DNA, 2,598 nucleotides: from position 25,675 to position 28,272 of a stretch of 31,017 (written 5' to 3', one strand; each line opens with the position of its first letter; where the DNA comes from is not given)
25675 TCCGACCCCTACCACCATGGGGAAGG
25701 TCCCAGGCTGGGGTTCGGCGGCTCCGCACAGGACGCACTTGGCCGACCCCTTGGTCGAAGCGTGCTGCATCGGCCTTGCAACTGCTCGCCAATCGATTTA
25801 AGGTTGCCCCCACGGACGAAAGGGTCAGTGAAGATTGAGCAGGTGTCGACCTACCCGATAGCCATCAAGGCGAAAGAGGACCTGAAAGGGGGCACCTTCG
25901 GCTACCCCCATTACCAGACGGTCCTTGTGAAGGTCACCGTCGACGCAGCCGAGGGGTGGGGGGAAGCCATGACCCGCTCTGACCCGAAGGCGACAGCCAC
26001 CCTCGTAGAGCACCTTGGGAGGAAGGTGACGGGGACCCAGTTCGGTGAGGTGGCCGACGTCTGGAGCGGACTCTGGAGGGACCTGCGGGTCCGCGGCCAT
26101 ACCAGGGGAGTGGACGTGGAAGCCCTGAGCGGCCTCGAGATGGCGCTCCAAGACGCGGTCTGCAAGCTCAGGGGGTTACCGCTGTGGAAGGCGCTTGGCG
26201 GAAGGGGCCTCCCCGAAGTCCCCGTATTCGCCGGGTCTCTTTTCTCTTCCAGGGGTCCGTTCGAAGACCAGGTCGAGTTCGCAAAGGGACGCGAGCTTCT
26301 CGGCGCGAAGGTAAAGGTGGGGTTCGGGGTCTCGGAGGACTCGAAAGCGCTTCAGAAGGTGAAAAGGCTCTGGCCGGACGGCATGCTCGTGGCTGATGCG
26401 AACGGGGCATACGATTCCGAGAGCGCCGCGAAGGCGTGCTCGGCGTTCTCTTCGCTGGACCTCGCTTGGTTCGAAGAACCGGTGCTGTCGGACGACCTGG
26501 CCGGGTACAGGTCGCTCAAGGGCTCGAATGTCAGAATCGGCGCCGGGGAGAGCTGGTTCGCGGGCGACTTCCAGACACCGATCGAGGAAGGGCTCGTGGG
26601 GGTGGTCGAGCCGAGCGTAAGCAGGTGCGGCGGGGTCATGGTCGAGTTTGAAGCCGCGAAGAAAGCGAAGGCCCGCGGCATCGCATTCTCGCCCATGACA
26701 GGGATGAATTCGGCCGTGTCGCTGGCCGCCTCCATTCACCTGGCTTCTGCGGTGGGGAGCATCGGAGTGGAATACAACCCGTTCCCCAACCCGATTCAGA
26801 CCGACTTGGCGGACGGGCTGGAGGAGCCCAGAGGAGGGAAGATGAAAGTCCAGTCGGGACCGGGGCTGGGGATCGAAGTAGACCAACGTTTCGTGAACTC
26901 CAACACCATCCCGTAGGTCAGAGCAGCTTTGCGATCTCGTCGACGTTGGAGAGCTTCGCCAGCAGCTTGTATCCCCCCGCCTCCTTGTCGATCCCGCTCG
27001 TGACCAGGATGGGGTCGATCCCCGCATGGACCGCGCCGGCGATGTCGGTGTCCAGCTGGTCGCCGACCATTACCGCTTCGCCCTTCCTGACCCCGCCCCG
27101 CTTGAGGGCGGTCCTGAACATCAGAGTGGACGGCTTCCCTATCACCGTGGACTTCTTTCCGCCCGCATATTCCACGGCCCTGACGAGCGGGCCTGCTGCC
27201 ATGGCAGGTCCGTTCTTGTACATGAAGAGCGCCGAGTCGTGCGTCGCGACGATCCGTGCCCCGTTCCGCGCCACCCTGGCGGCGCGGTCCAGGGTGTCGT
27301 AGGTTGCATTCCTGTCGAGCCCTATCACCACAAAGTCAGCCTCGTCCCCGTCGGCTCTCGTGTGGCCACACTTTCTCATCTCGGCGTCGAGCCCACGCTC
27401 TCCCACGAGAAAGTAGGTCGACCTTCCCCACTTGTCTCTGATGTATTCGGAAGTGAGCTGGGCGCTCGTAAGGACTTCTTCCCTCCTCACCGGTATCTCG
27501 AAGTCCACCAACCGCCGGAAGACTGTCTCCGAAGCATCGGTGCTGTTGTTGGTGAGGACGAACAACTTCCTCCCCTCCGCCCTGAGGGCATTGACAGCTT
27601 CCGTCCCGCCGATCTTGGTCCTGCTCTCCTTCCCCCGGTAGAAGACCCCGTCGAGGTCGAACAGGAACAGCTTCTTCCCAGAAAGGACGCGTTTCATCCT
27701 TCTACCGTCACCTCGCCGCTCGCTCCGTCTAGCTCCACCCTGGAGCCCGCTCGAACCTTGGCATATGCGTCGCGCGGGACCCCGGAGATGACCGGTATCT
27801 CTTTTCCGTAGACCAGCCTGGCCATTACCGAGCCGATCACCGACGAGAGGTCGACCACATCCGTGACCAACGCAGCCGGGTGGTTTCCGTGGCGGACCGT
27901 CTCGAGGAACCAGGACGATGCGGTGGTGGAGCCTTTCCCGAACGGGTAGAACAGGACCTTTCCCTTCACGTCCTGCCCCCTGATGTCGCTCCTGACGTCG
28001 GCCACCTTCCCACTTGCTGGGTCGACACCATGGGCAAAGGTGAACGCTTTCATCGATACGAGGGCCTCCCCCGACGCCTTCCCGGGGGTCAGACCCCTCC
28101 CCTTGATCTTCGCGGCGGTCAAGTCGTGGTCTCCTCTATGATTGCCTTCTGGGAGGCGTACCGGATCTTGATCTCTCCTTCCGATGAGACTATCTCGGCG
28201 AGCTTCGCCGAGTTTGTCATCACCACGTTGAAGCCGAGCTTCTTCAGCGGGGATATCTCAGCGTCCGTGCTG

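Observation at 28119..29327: Aconitase X large subunit with rewired Fe-S ligands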

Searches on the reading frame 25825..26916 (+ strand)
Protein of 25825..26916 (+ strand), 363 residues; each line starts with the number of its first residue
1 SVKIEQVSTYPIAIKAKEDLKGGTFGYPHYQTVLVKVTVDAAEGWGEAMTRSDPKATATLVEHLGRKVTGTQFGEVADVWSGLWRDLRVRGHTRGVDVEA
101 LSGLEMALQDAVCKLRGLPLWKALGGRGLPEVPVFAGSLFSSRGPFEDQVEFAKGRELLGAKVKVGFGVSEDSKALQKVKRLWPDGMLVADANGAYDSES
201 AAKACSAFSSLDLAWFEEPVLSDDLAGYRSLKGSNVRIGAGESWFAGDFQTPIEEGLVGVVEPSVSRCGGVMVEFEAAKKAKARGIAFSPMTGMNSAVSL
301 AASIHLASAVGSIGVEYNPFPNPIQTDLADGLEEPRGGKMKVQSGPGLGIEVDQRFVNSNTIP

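Call 3: search_protein_families(library=pfam, proteins=[window:25825-26916:+])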
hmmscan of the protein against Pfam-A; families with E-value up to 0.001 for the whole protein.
window:25825-26916:+ (363 aa): 2 families
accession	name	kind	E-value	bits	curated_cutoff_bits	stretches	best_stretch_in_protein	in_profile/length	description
PF13378.12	MR_MLE_C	-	1.3e-38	133.4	29.4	1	161-354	18-217/219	Enolase C-terminal domain-like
PF02746.21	MR_MLE_N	-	4.9e-06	27.2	22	1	31-125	27-117/117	Mandelate racemase / muconate lactonizing enzyme, N-terminal domain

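Call 4: search_protein_families(library=ncbifam, proteins=[window:25825-26916:+])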
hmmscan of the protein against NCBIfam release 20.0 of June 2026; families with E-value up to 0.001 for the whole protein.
window:25825-26916:+ (363 aa): 14 families
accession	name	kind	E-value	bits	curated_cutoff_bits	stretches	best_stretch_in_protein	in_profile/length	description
NF010624.0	PRK14017.1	equivalog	4.4e-25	88.6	311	2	191-359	183-359/382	galactonate dehydratase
NF040790.2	glucon_galact_dh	equivalog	2.8e-23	82.4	750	1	32-360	25-369/390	bifunctional D-gluconate/D-galactonate dehydratase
NF011968.0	PRK15440.1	equivalog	3.1e-22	79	393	1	23-352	50-383/395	L-rhamnonate dehydratase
NF047820.1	TalGalacDh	equivalog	1.3e-21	77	500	1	41-355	48-359/371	L-talarate/galactarate dehydratase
NF040866.1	AraD_Arch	equivalog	4e-21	75.4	650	1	36-358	38-367/372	arabinonate dehydratase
NF043051.1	ManoateDhtManD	equivalog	1.7e-18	66.6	550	2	184-356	204-379/403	D-mannonate dehydratase ManD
NF011654.0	PRK15072.1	subfamily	2.6e-16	59.5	430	2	32-136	17-121/404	D-galactonate dehydratase family protein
TIGR02534.1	mucon_cyclo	subfamily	1.1e-15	57.6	334.95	1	100-358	99-363/368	muconate/chloromuconate family cycloisomerase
NF042940.1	racemase_DgcA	equivalog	2.7e-10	40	400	1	30-307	24-285/323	N-acetyl-D-Glu racemase DgcA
NF043002.1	HProlDhtase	equivalog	2.9e-09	36.2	500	1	64-352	72-354/366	cis-3-hydroxy-L-proline dehydratase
TIGR01928.1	menC_lowGC_arch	equivalog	1.1e-08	34.5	200.65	1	29-308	20-298/325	o-succinylbenzoate synthase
NF041118.1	A_G_epim_Thtga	equivalog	6.4e-08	32.1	500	1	104-312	101-311/341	L-Ala-D/L-Glu epimerase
NF002782.0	PRK02901.1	equivalog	8.9e-06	24.9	288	1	161-312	106-260/328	o-succinylbenzoate synthase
NF011708.0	PRK15129.1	equivalog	1e-05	24.7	343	1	173-306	158-289/321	L-Ala-D/L-Glu epimerase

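Call 47: search_solved_structures(query=window:25825-26916:+, max_evalue=1e-10)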
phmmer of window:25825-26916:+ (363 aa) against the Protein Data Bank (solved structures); distinct sequences matched with E-value up to 1e-10: 69 (the best 60 are shown).
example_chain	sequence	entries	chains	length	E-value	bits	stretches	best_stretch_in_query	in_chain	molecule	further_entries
4ggb_A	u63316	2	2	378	1.1e-31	113.8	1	7-355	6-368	Putative uncharacterized protein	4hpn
3bjs_A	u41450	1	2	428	3e-29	105.7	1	3-356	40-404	Mandelate racemase/muconate lactonizing enzyme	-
3ozm_A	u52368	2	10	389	2.7e-27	99.2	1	4-359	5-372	Putative mandelate racemase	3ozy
3h12_A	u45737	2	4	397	2.9e-27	99.1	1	4-359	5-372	mandelate racemase | Putative mandelate racemase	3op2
5olc_A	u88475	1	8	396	1e-26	97.4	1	3-354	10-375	Galactonate dehydratase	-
2nql_A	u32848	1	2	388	6.6e-25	91.4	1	21-353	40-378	Isomerase/lactonizing enzyme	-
4dn1_A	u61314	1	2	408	7.8e-25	91.2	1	21-353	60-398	Isomerase/lactonizing enzyme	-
2ppg_A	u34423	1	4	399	2.4e-23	86.3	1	26-353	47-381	Putative isomerase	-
4h1z_A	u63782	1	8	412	2.7e-23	86.1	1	26-353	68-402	Enolase Q92Zs5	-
3sjn_A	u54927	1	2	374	9.1e-23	84.4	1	63-357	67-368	Mandelate racemase/muconate lactonizing protein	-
3tj4_A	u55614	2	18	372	2e-22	83.3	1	16-310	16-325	Mandelate racemase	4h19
3ddm_A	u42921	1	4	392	5e-22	81.9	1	24-354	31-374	Putative mandelate racemase/muconate lactonizing enzyme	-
2ovl_A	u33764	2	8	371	3.1e-21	79.3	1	28-289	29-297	Putative racemase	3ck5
5xd9_A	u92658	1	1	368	1.1e-20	77.5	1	4-353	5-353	3,6-anhydro-alpha-L-galactonate cycloisomerase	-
5xd7_A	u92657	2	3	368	1.8e-20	76.8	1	4-327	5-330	3,6-anhydro-alpha-L-galactonate cycloisomerase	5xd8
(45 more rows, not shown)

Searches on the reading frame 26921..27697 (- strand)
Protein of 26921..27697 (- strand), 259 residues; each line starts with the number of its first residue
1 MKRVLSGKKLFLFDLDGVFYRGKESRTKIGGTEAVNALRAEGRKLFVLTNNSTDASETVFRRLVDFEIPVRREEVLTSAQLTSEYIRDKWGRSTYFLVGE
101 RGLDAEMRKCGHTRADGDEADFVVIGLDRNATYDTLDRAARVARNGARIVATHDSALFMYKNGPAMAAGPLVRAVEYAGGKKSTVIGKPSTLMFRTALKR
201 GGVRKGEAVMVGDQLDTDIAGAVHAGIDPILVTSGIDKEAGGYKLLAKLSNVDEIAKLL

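Call 3: search_protein_families(library=pfam, proteins=[window:26921-27697:-])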
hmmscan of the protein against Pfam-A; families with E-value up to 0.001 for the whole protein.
window:26921-27697:- (259 aa): 4 families
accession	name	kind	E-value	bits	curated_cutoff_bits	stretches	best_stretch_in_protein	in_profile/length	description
PF13344.12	Hydrolase_6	-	1e-19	70.8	27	1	11-111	1-99/101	Haloacid dehalogenase-like hydrolase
PF13242.12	Hydrolase_like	-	2.4e-17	63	22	1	185-240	1-56/75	HAD-hyrolase-like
PF00702.32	Hydrolase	-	1.1e-13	52.5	26.4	1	9-226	2-191/191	haloacid dehalogenase-like hydrolase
PF13419.12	HAD_2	-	1.2e-08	35.7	23.8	1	184-232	131-178/178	Haloacid dehalogenase-like hydrolase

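Call 4: search_protein_families(library=ncbifam, proteins=[window:26921-27697:-])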
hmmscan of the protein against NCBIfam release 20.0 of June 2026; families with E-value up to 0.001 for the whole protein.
window:26921-27697:- (259 aa): 21 families
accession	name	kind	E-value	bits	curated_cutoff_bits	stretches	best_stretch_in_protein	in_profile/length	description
TIGR01457.1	HAD-SF-IIA-hyp2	hypoth_equivalog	1.6e-47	162.2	247.65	1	10-239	3-229/249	TIGR01457 family HAD-type hydrolase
NF053752.1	TK1734_fam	exception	2.8e-38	131.6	475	1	12-237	4-233/260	2-phosphoglycolate phosphatase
TIGR01460.1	HAD-SF-IIA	subfamily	1.2e-35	123.5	100.15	1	11-235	1-246/246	HAD-IIA family hydrolase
TIGR01458.1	HAD-SF-IIA-hyp3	hypoth_equivalog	1.8e-33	116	175.95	1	10-235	3-226/257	TIGR01458 family HAD-type hydrolase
NF007762.0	PRK10444.1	equivalog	3.6e-33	115.2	368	1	11-237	6-225/250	HAD-IIA family hydrolase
TIGR01452.1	PGP_euk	subfamily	5.3e-32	111.4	201.95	1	10-238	4-252/279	phosphoglycolate/pyridoxal phosphate family phosphatase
TIGR01459.1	HAD-SF-IIA-hyp4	hypoth_equivalog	1.8e-17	63.6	103.75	1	9-233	9-241/242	TIGR01459 family HAD-type hydrolase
TIGR02253.1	CTE7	subfamily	4.2e-12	46.3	169.75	1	186-239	148-201/221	TIGR02253 family HAD-type hydrolase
NF053830.1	RUBPPhHalo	equivalog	4.6e-10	39.5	330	1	187-240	158-211/234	ribulose-1,5-bisphosphate 5-phosphatase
TIGR02254.1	YjjG_YfnB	equivalog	6.3e-10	38.9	159.9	1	185-258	149-222/223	YjjG family noncanonical pyrimidine nucleotidase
TIGR01668.1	YqeG_hyp_ppase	hypoth_equivalog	8.1e-10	38.5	89.1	1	188-239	91-142/170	YqeG family HAD IIIA-type phosphatase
TIGR01662.1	HAD-SF-IIIA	subfamily_domain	1.6e-09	38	44.6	1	187-234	92-140/141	HAD-IIIA family hydrolase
TIGR01549.1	HAD-SF-IA-v1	subfamily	1.1e-06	29.2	23.3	0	185-226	109-149/149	HAD-IA family hydrolase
TIGR02252.1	DREG-2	subfamily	2.5e-05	24.2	155.2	1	186-231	158-203/203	HAD hydrolase, REG-2-like, family IA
NF006506.0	PRK08942.1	equivalog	0.00015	21.3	178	0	188-247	103-162/182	D-glycero-beta-D-manno-heptose 1,7-bisphosphate 7-phosphatase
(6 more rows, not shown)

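Call 48: search_solved_structures(query=window:26921-27697:-, max_evalue=1e-8)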
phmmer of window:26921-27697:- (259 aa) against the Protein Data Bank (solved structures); distinct sequences matched with E-value up to 1e-8: 30.
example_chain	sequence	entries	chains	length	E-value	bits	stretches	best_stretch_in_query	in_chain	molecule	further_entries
4o8c_A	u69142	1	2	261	9.5e-40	139.6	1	11-237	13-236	Thermostable NPPase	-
4ift_A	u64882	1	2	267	2.1e-39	138.5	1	11-237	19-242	Thermostable NPPase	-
4kn8_A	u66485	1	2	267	4.9e-39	137.3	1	11-237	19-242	Thermostable NPPase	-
4ig4_A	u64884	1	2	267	6.4e-39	136.9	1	11-237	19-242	Thermostable NPPase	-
3pdw_A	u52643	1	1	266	9.6e-36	126.5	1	9-239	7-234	Uncharacterized hydrolase yutF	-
3qgm_A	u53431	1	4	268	1.6e-35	125.7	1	5-237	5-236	p-nitrophenyl phosphatase (Pho2)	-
4jdp_A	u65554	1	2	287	1.7e-35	125.7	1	4-237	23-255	p-nitrophenyl phosphatase (Pho2)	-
1vjr_A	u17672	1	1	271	2.2e-34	122.1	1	4-236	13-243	4-nitrophenylphosphatase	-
1pw5_A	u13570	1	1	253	5.1e-34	120.9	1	8-235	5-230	nagD protein, putative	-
3epr_A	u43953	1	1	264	5.6e-32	114.2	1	9-236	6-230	Hydrolase, haloacid dehalogenase-like family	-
1wvi_A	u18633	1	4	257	9.8e-32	113.4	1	9-238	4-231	putative phosphatases involved in N-acetyl-glucosamine catabolism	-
1yv9_A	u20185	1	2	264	2.9e-31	111.8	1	11-238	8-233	hydrolase, haloacid dehalogenase family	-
1ydf_A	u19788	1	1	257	1.2e-28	103.3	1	9-239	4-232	hydrolase, haloacid dehalogenase-like family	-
1ys9_A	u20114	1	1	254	1.8e-28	102.7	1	9-238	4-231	Protein SPy1043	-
2c4n_A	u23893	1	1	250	2.5e-28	102.2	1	11-237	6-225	PROTEIN NAGD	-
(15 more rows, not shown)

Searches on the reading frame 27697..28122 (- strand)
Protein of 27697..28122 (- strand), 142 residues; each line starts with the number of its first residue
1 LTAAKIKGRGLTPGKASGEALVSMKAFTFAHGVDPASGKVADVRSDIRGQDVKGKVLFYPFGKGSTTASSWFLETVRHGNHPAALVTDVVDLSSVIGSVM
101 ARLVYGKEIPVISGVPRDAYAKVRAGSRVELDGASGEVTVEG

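Call 3: search_protein_families(library=pfam, proteins=[window:27697-28122:-])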
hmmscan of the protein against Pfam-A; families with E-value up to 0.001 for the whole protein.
window:27697-28122:- (142 aa): 1 family
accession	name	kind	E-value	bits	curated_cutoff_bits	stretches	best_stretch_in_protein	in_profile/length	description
PF01989.23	AcnX_swivel_put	-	1.5e-19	70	27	1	28-111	2-79/80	Aconitase X swivel domain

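Call 4: search_protein_families(library=ncbifam, proteins=[window:27697-28122:-])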
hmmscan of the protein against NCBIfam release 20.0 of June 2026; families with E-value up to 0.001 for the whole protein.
window:27697-28122:- (142 aa): 2 families
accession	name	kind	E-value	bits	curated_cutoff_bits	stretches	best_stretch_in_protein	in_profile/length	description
NF003046.0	PRK03955.1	equivalog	1.8e-23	82.9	163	1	4-140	2-129/132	DUF126 domain-containing protein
NF051439.1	C3LHypDHLhpIPSEAE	equivalog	4e-21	75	700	1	11-133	3-124/555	cis-3-hydroxy-L-proline dehydratase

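Call 6: search_solved_structures(query=window:27697-28122:-, show_alignments=3, max_evalue=0.01)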
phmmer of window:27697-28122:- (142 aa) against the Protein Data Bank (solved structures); distinct sequences matched with E-value up to 0.01: 5.
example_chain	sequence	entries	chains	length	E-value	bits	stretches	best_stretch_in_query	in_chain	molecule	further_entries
7cnr_B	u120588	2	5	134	3.2e-22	82.5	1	4-140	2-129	UPF0107 protein TK1248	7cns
7cnp_A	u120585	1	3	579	1.8e-15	60.6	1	3-132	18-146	cis-3-hydroxy-L-proline dehydratase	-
7d2r_A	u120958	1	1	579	1.8e-15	60.6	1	3-132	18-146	cis-3-hydroxy-L-proline dehydratase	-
7cnq_A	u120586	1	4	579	4.8e-15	59.2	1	3-132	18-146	cis-3-hydroxy-L-proline dehydratase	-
2hi6_A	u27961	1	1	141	2e-14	57.3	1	5-138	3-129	UPF0107 protein AF0055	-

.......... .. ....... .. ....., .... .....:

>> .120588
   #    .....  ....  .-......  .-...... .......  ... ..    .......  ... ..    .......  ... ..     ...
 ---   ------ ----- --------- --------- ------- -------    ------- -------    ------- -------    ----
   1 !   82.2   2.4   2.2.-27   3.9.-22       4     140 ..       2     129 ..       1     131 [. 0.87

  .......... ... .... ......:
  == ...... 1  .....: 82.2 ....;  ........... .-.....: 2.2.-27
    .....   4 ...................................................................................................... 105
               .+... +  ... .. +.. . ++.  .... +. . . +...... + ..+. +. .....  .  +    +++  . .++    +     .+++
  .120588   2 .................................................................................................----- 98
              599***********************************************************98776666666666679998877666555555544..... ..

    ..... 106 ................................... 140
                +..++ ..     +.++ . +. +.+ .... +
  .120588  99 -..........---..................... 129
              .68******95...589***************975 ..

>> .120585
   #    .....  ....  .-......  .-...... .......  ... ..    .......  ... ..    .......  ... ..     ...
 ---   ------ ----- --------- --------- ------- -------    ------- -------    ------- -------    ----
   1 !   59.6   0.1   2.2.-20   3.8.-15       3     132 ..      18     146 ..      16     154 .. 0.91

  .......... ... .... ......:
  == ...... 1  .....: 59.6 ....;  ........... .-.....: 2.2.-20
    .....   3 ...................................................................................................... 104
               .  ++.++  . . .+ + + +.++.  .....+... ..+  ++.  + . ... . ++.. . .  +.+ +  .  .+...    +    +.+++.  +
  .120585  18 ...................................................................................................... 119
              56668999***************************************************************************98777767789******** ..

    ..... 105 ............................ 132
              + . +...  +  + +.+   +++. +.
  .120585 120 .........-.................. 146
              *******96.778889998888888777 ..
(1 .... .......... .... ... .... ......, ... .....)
